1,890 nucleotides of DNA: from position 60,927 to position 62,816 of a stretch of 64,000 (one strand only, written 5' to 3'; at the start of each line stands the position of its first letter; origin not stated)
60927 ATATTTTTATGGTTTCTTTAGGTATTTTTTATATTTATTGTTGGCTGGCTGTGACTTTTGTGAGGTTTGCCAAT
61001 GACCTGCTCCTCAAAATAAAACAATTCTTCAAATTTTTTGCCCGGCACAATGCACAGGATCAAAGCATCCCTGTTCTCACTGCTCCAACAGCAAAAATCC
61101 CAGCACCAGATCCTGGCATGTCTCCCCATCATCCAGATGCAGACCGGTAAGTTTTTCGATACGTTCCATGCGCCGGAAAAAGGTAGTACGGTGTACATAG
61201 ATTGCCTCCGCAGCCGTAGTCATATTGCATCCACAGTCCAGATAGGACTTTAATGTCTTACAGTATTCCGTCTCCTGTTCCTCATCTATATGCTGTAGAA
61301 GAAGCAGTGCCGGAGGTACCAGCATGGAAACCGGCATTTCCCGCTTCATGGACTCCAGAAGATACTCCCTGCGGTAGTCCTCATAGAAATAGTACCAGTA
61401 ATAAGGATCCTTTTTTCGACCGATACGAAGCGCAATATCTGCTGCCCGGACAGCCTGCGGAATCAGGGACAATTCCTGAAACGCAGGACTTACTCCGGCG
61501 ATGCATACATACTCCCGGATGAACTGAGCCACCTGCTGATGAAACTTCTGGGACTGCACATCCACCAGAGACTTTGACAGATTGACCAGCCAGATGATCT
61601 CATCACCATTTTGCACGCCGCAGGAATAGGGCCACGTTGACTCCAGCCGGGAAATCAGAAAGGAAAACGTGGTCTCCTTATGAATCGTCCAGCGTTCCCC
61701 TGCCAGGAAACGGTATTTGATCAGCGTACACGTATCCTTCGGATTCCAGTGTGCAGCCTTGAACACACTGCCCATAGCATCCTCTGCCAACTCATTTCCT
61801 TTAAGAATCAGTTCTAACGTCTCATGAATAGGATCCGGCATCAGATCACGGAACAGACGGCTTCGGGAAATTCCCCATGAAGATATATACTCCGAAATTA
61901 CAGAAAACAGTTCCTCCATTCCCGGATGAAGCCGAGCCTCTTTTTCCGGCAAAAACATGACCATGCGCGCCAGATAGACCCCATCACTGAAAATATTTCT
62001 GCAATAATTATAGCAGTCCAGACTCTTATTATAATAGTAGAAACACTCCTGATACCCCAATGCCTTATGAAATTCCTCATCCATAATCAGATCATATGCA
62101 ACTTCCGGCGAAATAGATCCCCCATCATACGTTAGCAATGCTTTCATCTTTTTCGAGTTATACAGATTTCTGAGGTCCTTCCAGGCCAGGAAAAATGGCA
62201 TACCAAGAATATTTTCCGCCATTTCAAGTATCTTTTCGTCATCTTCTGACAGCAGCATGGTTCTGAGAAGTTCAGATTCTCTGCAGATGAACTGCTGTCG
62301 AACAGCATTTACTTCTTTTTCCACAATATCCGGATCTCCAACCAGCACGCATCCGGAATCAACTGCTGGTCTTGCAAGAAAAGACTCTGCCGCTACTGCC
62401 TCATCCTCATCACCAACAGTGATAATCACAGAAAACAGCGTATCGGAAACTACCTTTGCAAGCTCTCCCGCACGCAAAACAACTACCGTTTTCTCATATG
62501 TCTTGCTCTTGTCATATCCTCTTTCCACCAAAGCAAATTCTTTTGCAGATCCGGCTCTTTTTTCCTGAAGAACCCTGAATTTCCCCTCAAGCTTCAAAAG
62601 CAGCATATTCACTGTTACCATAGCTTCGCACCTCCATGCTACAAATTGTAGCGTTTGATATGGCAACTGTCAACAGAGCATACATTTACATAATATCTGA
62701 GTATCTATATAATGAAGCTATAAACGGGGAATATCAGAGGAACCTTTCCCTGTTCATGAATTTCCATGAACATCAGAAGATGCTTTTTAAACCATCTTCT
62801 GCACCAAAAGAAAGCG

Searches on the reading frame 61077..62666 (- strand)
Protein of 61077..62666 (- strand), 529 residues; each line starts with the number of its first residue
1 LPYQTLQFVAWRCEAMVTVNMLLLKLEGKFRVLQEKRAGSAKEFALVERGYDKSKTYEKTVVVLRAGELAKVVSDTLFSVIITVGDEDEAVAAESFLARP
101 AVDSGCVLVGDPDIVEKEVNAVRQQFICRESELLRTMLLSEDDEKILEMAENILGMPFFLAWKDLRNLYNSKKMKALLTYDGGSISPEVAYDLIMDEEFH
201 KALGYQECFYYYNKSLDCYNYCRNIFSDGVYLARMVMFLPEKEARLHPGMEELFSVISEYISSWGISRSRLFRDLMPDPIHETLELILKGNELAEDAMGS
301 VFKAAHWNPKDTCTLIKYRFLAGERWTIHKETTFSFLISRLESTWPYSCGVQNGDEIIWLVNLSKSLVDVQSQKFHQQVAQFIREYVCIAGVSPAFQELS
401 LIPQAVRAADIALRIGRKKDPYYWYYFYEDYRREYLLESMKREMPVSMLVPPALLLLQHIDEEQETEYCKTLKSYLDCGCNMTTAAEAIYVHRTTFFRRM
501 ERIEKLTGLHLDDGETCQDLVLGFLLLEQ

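Call 34: search_protein_families(library=pfam, max_evalue=0.00001, proteins=[window:61077-62666:-])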
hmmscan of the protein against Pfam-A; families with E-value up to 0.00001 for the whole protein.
window:61077-62666:- (529 aa): 1 family
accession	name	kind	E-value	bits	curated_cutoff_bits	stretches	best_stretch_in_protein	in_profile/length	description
PF13556.12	HTH_30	-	4e-17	62.2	27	1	470-524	3-57/59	PucR C-terminal helix-turn-helix domain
